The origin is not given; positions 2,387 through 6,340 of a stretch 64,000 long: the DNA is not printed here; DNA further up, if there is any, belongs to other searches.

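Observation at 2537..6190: Cas12a orthologue retaining a CxxC...CxxC zinc ribbon around the Nuc domain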

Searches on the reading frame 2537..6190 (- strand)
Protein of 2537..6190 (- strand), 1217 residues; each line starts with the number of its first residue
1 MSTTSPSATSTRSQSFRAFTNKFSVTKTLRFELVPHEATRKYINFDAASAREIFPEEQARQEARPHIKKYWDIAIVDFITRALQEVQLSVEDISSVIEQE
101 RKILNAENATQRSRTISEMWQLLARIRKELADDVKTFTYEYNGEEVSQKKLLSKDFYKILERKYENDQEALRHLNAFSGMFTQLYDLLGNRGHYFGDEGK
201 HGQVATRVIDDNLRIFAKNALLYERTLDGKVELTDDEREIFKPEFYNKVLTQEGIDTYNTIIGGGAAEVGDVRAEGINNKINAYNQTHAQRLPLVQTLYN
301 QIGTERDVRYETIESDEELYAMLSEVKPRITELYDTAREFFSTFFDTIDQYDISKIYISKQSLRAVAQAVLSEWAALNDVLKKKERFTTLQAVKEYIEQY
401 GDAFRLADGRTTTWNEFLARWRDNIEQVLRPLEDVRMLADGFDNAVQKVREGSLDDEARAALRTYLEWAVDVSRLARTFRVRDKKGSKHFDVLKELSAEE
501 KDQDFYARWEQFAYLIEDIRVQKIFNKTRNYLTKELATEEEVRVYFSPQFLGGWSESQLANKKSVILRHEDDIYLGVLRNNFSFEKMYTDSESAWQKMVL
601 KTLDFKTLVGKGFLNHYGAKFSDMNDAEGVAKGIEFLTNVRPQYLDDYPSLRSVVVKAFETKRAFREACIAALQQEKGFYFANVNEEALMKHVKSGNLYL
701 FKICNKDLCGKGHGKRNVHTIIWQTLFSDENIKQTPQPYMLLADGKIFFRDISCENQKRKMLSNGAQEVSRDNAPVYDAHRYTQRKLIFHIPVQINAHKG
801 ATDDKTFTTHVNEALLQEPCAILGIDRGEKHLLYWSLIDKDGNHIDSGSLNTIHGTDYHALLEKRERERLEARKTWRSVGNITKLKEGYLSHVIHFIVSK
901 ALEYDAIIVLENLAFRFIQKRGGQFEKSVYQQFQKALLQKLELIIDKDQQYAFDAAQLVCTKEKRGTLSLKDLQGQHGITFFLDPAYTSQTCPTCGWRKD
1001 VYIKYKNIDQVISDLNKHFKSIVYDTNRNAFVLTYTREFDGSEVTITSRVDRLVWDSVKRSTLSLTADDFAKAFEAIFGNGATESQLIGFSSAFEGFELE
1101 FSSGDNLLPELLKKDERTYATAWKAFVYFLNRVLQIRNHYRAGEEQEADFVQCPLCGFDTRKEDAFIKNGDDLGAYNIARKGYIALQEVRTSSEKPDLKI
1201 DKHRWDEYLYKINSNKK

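Call 5: search_protein_families(library=pfam, proteins=[window:2537-6190:-], max_evalue=0.01)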
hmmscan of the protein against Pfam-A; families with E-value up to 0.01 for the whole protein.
window:2537-6190:- (1217 aa): 4 families
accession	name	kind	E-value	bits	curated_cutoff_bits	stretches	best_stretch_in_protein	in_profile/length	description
PF18516.7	RuvC_1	-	9.6e-55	186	26.2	1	805-1208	5-238/244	RuvC nuclease domain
PF18501.6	REC1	-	1.1e-31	111.1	37.4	1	66-302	2-250/250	Alpha helical recognition lobe domain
PF21918.1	cas_Cpf1_2nd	-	1.6e-13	51.6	27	1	325-533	4-225/225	CRISPR-associated endonuclease Cpf1 REC2 domain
PF07282.18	Cas12f1-like_TNB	-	0.00054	20.5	26.3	1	982-1001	21-40/60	Cas12f1-like, TNB domain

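Call 6: search_solved_structures(query=window:2537-6190:-, max_evalue=0.001, show_alignments=2)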
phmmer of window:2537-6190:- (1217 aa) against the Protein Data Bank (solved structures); distinct sequences matched with E-value up to 0.001: 26.
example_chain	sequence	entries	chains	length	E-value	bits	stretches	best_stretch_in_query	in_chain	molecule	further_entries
8qwd_A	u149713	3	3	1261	9.1e-104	351.5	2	499-1210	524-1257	ReChb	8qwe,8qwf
5xus_A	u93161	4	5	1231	2.3e-86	293.9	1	16-1208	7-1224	LbCpf1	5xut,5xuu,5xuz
6p7m_A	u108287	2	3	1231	2.3e-86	293.9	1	15-1208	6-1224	Cas12a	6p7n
6kl9_A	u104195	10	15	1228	3.3e-86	293.4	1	16-1208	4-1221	LbCas12a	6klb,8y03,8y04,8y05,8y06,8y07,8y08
6nm9_B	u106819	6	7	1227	3.3e-86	293.4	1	16-1208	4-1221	Cpf1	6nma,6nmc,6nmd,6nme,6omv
9kwb_A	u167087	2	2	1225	3.6e-86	293.3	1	17-1208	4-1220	LbCas12a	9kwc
5id6_A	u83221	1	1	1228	4e-85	289.8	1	16-1208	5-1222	Cpf1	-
22fn_A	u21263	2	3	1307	7.7e-85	288.9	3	756-1209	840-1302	CRISPR-associated endonuclease Cas12a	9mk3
8sfi_A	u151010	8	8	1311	8.6e-85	288.7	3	756-1209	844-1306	CRISPR-associated endonuclease Cas12a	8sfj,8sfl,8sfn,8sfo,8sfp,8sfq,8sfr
5b43_A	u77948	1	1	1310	9.8e-85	288.5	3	756-1209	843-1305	CRISPR-associated endonuclease Cpf1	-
8sfh_A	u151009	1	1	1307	1.3e-84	288.1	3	756-1209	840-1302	CRISPR-associated endonuclease Cas12a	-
5xh7_A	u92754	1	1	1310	1.8e-84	287.6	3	756-1209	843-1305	CRISPR-associated endonuclease Cpf1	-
5xh6_A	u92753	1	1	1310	2e-84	287.5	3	756-1209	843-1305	CRISPR-associated endonuclease Cpf1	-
9cjh_A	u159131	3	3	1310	6.2e-84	285.9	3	756-1209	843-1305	CRISPR-associated endonuclease Cas12a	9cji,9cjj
5kk5_A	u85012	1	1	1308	6.7e-84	285.8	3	756-1209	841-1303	CRISPR-associated endonuclease Cpf1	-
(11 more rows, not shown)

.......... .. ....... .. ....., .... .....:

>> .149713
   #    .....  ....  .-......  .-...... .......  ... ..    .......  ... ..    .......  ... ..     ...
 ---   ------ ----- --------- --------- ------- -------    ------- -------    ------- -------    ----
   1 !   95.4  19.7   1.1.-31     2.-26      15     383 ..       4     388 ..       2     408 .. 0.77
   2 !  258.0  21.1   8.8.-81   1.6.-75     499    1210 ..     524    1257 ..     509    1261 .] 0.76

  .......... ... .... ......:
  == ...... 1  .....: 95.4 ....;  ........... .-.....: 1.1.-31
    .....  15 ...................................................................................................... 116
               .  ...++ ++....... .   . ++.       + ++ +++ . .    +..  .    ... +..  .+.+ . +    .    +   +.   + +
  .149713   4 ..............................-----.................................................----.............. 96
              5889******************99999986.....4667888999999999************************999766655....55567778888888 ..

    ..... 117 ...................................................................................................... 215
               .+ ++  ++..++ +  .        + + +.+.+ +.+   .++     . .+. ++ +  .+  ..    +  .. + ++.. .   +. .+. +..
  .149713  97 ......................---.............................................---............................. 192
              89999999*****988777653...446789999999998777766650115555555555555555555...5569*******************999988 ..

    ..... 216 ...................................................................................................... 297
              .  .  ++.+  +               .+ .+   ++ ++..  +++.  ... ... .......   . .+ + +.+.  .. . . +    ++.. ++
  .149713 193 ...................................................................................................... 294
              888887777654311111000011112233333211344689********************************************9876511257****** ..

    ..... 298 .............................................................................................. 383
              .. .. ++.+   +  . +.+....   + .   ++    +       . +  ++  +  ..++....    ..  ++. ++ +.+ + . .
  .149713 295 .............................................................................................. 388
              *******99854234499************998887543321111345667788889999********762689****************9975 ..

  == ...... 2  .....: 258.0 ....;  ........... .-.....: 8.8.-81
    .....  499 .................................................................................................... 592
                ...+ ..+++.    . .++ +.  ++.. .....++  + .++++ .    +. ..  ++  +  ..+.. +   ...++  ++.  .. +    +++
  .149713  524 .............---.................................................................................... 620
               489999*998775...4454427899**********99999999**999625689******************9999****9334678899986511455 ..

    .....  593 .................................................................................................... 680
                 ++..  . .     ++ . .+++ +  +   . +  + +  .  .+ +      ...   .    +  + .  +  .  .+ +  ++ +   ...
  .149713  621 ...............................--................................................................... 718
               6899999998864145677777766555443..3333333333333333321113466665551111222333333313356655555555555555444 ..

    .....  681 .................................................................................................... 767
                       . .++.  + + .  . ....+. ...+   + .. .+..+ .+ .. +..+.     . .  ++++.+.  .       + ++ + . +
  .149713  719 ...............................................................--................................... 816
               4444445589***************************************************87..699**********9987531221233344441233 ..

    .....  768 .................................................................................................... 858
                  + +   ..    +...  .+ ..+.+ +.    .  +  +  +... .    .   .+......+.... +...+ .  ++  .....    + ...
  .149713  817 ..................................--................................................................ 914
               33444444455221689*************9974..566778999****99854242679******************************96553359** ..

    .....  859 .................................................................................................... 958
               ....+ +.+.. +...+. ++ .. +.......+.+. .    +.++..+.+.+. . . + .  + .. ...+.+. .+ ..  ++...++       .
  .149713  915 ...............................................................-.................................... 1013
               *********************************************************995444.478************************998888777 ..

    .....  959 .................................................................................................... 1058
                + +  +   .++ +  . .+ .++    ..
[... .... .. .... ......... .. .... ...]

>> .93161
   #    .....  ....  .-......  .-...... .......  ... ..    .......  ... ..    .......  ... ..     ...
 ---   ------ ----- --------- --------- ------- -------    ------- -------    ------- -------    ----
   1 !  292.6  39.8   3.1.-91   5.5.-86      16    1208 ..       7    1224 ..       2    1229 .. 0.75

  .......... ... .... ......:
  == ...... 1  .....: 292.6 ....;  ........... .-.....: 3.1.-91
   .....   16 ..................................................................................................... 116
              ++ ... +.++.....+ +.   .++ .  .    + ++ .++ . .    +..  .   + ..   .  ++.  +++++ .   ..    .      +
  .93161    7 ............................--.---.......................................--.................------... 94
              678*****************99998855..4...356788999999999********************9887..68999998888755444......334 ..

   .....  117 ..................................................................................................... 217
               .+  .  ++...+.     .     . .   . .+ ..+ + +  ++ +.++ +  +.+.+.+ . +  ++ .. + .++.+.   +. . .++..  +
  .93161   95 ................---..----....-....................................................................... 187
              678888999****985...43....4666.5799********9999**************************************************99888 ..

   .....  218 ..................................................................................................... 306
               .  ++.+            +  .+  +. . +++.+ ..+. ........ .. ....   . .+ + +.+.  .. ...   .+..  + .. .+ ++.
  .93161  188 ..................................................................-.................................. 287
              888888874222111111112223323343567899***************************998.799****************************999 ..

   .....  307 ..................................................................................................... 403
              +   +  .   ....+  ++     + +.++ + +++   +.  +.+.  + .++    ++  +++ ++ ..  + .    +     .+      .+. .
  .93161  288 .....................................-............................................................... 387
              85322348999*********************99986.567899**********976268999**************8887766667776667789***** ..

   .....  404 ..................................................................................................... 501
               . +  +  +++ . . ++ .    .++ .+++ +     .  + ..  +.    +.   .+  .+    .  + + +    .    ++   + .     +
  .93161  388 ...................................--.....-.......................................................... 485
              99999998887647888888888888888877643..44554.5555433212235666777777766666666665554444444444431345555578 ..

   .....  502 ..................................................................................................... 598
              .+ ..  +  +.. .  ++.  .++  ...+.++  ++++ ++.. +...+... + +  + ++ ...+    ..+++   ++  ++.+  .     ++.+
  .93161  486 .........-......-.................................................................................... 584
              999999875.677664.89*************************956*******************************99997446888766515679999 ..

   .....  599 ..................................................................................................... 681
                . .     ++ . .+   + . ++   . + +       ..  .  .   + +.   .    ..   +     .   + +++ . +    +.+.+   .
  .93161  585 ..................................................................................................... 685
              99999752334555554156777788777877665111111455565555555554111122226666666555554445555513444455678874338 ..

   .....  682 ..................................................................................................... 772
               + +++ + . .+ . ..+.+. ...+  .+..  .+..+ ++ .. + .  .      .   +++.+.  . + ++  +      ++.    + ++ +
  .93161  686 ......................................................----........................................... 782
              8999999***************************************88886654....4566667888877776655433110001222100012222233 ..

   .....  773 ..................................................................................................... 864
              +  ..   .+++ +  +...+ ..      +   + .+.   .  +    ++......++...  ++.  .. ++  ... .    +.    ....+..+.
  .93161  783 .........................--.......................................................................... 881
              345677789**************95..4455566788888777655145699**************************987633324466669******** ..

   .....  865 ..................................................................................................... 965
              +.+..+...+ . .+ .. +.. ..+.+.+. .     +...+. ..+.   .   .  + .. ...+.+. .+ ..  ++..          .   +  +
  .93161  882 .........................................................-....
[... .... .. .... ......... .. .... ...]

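Call 14: find_encoding_contigs(protein=window:2537-6190:-, flank=10000, max_places=6)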
Protein window:2537-6190:- (1217 aa): 2 contigs read that carry it; 1 place shown.
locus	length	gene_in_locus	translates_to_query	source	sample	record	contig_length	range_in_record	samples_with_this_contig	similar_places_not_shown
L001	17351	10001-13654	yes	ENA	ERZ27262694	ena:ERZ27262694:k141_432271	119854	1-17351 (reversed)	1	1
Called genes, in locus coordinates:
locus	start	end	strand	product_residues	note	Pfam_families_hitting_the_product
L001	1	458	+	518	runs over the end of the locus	PF04932:Wzy_C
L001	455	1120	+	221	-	PF01746:tRNA_m1G_MT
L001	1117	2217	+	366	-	PF01098:FTSW_RODA_SPOVE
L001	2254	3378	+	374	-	PF03033:Glyco_transf_28, PF04101:Glyco_tran_28_C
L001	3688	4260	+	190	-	PF01029:NusB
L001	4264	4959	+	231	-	PF22935:RM44_endonuclase, PF14622:Ribonucleas_3_3, PF00636:Ribonuclease_3, PF00035:dsrm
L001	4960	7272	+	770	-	PF02463:SMC_N, PF13175:AAA_15 (weak), PF13476:AAA_23, PF13304:AAA_21 (weak)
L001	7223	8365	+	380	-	PF00348:polyprenyl_synt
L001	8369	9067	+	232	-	PF01255:Prenyltransf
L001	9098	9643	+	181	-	-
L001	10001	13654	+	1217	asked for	PF18501:REC1, PF21918:cas_Cpf1_2nd, PF18516:RuvC_1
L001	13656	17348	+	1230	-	-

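Call 17: search_solved_structures(query=L001:13656-17345:+, max_evalue=10, show_alignments=3)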
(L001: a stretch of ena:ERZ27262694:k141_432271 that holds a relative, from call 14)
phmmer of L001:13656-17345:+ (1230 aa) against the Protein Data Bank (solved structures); distinct sequences matched with E-value up to 10: 2.
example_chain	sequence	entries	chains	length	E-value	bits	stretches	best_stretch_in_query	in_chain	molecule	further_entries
9hig_M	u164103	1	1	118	1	10.6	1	226-292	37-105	Small ribosomal subunit protein uS13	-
9h4a_A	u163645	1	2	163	1.6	9.9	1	300-342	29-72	Protein NUCLEAR FUSION DEFECTIVE 2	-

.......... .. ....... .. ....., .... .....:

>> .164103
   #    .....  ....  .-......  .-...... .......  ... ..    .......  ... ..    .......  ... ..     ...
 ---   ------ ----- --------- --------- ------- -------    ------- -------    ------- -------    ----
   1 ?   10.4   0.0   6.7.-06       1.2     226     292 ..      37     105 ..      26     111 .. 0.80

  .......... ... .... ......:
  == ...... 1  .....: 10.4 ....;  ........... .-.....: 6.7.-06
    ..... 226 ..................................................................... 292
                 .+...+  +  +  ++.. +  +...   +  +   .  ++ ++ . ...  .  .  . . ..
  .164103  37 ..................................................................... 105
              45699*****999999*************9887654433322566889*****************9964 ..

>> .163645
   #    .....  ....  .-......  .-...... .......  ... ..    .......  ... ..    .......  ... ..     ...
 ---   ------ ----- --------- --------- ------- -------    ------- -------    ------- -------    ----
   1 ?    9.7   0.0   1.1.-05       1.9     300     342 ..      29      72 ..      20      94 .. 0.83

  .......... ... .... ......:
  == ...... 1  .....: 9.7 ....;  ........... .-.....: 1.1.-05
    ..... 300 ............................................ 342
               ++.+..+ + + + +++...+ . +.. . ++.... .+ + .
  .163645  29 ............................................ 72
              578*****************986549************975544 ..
